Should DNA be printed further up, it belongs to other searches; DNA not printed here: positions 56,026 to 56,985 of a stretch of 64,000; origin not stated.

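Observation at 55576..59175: About 1200-aa secreted protein combining tyrosinase-type dicopper motifs with Cna-B-like and TSP3-like Ca-binding repeats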

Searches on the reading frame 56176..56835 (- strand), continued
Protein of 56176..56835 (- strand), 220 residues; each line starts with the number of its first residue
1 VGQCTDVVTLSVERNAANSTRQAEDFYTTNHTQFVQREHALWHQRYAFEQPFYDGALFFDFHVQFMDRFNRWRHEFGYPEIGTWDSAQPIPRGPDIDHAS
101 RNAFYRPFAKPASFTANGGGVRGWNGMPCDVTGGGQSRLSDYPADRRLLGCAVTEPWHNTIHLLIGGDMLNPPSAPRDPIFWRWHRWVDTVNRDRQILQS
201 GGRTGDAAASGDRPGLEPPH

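Call 45: list_cluster_members(proteins=[P0001, P0002, P0003, P0005, P0007, P0008, P0014, P0067, P0079, P0094])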
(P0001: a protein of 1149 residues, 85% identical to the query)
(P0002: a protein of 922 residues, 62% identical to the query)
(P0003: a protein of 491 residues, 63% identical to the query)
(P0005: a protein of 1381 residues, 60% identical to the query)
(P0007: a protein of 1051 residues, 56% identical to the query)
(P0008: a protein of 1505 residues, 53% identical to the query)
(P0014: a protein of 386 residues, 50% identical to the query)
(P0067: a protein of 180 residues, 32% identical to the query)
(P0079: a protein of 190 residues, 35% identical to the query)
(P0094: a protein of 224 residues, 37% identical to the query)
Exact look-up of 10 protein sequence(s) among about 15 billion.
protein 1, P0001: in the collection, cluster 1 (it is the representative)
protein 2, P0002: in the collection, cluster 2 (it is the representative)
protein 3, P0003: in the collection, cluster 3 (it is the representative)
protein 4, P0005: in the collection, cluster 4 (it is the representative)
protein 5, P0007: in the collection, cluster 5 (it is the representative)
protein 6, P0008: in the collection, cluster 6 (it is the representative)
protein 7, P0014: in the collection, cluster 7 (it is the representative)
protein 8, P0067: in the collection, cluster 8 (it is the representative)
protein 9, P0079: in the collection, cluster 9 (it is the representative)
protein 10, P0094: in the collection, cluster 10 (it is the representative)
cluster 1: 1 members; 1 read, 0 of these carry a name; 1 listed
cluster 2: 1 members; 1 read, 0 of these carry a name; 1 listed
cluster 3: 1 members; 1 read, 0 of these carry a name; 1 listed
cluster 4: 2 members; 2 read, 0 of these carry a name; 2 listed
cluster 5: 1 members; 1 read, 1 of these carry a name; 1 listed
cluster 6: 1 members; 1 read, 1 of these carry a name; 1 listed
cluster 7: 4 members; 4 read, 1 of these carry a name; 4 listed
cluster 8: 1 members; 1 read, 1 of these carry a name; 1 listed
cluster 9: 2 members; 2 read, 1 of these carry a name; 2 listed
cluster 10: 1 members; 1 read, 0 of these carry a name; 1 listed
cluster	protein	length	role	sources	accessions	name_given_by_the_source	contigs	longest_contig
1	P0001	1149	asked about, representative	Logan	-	-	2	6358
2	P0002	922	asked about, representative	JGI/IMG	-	-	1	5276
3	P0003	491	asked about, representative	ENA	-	-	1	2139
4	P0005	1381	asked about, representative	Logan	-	-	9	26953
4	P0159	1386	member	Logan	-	-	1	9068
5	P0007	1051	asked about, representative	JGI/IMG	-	hypothetical protein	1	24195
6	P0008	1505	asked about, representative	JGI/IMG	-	hypothetical protein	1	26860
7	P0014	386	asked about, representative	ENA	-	-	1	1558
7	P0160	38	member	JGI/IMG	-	hypothetical protein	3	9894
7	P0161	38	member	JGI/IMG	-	-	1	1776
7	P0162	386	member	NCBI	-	-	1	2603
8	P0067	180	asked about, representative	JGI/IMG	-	hypothetical protein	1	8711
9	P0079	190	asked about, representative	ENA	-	-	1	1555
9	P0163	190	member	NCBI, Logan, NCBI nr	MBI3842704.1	MAG: tyrosinase family protein [Thaumarchaeota archaeon] | tyrosinase family protein [Nitrososphaerota archaeon]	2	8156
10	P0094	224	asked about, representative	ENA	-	-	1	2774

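Call 49: find_related_loci(query=A1, collection=metagenome_contigs, flank=10000)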
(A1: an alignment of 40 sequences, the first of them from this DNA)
Query A1 (220 aa) in metagenome_contigs; peptide patterns used: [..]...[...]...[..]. (x = any residue, [..] = any of these).
243 stretches matched a pattern; 170 encode a relative of the query (tblastn E <= 1e-3); the best 80 are kept; 80 distinct loci.
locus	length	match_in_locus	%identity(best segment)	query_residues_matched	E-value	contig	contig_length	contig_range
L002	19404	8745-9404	100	1-220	3e-153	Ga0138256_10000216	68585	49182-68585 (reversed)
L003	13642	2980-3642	60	2-220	4e-89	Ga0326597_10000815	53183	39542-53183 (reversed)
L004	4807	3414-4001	62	1-196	4e-80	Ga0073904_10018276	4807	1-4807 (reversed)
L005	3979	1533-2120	61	1-196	1e-79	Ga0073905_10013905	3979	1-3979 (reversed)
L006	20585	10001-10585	59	2-196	9e-77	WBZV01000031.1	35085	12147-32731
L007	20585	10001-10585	59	2-196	6e-76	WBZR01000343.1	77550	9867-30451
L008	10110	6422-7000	56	3-196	6e-74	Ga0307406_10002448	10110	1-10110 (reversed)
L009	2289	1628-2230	51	4-198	3e-66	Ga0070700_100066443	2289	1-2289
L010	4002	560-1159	51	4-198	1e-63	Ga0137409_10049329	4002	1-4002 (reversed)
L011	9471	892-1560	43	4-216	9e-54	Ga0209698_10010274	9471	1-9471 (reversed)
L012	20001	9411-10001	46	4-194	1e-50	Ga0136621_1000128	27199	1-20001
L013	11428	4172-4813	41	2-198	8e-48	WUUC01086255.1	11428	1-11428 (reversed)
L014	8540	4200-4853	42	3-196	2e-40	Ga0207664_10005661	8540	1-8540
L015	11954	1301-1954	40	2-194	3e-39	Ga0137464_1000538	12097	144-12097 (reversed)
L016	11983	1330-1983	40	2-194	3e-39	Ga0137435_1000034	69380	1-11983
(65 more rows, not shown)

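Call 56: fold_search(model_id=the predicted structure, library=pdb)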
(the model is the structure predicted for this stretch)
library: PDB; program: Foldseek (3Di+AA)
matches with E <= 10: 166; with E <= 0.001: 0
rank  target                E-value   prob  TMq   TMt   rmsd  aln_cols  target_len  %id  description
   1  4j6t_B                3.5e-03  0.99  0.43  0.35  12.4       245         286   18  Crystal Structure of Tyrosinase from Bacillus megaterium F197A mutant (released 2013-12-25)
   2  6l8s_B                4.4e-03  1.00  0.45  0.18   9.6       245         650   16  High resolution crystal structure of crustacean hemocyanin. (released 2020-05-27)
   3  6l8s_A                4.6e-03  1.00  0.46  0.18   9.2       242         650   17  High resolution crystal structure of crustacean hemocyanin. (released 2020-05-27)
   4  3nq0_B                5.5e-03  0.99  0.44  0.36  11.4       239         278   17  Crystal Structure of Tyrosinase from Bacillus megaterium crystallized in the absence of Zinc (released 2010-11-17)
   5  6l8s_C                6.2e-03  0.99  0.45  0.18   9.3       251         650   15  High resolution crystal structure of crustacean hemocyanin. (released 2020-05-27)
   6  3hhs_B                6.5e-03  0.99  0.45  0.17   9.4       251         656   20  Crystal Structure of Manduca sexta prophenoloxidase (released 2009-09-29)
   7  1wx2_A                7.3e-03  1.00  0.48  0.40  12.0       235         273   18  Crystal Structure of the oxy-form of the copper-bound Streptomyces castaneoglobisporus tyrosinase complexed with a cad (released 2006-01-31)
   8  5ce9_A                7.8e-03  0.99  0.37  0.25  10.8       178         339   24  structure of tyrosinase from walnut (Juglans regia) (released 2015-10-28)
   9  9h2n_B                8.2e-03  0.98  0.44  0.36  12.1       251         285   18  Crystal structure of tyrosinase from Priestia megaterium F227Y mutant soaked in Cu(II) and sodium dithionite (released 2025-10-29)
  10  3npy_A                8.2e-03  0.98  0.42  0.35  12.6       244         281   19  Crystal Structure of Tyrosinase from Bacillus megaterium soaked in CuSO4 (released 2010-11-17)
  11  4j6t_A                9.3e-03  0.99  0.44  0.36  12.8       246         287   19  Crystal Structure of Tyrosinase from Bacillus megaterium F197A mutant (released 2013-12-25)
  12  5ce9_B                1.0e-02  0.98  0.37  0.26   9.9       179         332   22  structure of tyrosinase from walnut (Juglans regia) (released 2015-10-28)
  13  4j6v_B                1.2e-02  0.98  0.42  0.33  13.7       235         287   17  Crystal Structure of Tyrosinase from Bacillus megaterium N205D mutant (released 2013-12-25)
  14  8hpi_B                1.3e-02  0.98  0.46  0.37  11.6       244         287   20  Crystal structure of Tyrosinase from Priestia megaterium (released 2023-12-13)
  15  3ntm_B                1.3e-02  0.97  0.41  0.34  12.5       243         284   16  Crystal Structure of Tyrosinase from Bacillus megaterium crystallized in the absence of zinc, partial occupancy of CuB (released 2010-11-17)
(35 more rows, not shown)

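Call 83: list_cluster_members(proteins=[P0004, P0006, P0009, P0010, P0011, P0012, P0013, P0015, P0016, P0017])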
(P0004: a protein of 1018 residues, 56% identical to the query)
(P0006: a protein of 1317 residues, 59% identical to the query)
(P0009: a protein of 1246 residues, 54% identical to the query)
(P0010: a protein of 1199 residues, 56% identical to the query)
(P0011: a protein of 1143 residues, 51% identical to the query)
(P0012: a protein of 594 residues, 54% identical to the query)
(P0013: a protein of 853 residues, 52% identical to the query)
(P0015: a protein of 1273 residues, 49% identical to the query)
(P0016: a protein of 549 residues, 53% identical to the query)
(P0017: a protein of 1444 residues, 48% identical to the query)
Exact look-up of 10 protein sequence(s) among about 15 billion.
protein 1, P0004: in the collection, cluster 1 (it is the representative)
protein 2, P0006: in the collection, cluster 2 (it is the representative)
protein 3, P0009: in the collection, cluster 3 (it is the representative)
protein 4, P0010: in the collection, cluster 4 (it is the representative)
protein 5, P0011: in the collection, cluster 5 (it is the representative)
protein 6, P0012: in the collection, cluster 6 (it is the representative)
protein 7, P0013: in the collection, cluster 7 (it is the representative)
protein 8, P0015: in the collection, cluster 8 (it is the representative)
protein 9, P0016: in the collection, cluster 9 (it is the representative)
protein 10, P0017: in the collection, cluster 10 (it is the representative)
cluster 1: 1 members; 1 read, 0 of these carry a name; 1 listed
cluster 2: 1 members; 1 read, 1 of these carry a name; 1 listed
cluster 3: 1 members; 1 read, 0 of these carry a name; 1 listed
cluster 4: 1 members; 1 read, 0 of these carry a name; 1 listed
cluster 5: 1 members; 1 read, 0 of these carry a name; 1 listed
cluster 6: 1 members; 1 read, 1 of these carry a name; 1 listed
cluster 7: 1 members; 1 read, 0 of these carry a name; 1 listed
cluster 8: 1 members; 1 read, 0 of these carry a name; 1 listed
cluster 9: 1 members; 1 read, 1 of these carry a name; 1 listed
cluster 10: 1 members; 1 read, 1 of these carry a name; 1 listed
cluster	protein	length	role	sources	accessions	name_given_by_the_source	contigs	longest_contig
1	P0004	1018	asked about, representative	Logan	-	-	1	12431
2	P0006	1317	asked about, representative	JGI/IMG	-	hypothetical protein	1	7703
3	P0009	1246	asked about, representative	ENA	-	-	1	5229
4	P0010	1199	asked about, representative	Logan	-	-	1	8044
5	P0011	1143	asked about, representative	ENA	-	-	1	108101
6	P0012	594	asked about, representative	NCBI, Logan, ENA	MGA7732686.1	MAG: tyrosinase family protein [Chloroflexia bacterium]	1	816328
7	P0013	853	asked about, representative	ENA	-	-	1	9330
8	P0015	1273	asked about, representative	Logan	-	-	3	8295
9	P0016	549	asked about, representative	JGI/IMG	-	hypothetical protein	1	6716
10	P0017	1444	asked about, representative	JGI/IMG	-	hypothetical protein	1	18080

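Call 84: list_cluster_members(proteins=[P0100, P0105, P0109, P0117, P0122, P0068, P0071, P0133, P0144, P0088])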
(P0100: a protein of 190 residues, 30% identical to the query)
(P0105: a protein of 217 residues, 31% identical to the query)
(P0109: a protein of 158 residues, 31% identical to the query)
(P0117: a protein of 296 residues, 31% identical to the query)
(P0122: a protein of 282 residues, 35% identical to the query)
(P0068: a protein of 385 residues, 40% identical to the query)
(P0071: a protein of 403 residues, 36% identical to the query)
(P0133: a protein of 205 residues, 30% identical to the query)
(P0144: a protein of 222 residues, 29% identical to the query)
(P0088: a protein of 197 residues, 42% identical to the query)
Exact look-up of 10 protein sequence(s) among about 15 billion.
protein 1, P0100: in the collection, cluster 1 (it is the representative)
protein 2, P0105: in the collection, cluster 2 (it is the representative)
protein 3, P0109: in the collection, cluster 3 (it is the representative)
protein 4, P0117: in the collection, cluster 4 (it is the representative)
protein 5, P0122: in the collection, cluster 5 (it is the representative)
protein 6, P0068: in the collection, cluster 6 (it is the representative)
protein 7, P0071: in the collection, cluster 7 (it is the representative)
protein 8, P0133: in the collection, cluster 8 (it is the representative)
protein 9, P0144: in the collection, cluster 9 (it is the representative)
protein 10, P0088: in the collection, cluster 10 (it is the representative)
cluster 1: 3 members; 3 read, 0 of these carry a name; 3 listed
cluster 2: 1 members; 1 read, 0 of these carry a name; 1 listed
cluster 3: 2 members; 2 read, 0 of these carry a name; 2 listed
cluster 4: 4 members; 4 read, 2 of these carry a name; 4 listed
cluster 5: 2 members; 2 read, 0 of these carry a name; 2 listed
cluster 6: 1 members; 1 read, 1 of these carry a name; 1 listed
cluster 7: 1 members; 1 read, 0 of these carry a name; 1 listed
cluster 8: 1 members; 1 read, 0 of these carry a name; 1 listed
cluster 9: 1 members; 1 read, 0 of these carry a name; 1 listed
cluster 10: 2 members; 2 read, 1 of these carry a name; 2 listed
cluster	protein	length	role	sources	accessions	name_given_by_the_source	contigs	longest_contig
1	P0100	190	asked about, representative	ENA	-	-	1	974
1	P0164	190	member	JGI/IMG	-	-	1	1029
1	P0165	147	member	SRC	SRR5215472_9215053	-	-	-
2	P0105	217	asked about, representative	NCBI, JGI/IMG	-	-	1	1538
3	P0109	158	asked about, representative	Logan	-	-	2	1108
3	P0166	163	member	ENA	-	-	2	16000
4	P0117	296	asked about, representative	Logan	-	-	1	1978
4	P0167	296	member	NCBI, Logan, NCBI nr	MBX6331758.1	MAG: tyrosinase family protein [Gemmatimonadaceae bacterium] | tyrosinase family protein [Gemmatimonadaceae bacterium]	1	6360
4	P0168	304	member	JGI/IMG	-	hypothetical protein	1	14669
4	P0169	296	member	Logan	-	-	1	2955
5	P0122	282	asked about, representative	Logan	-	-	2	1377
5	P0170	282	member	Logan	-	-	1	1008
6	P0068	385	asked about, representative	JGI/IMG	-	hypothetical protein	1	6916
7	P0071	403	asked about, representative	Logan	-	-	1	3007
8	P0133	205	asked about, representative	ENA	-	-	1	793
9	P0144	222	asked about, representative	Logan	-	-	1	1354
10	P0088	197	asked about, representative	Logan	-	-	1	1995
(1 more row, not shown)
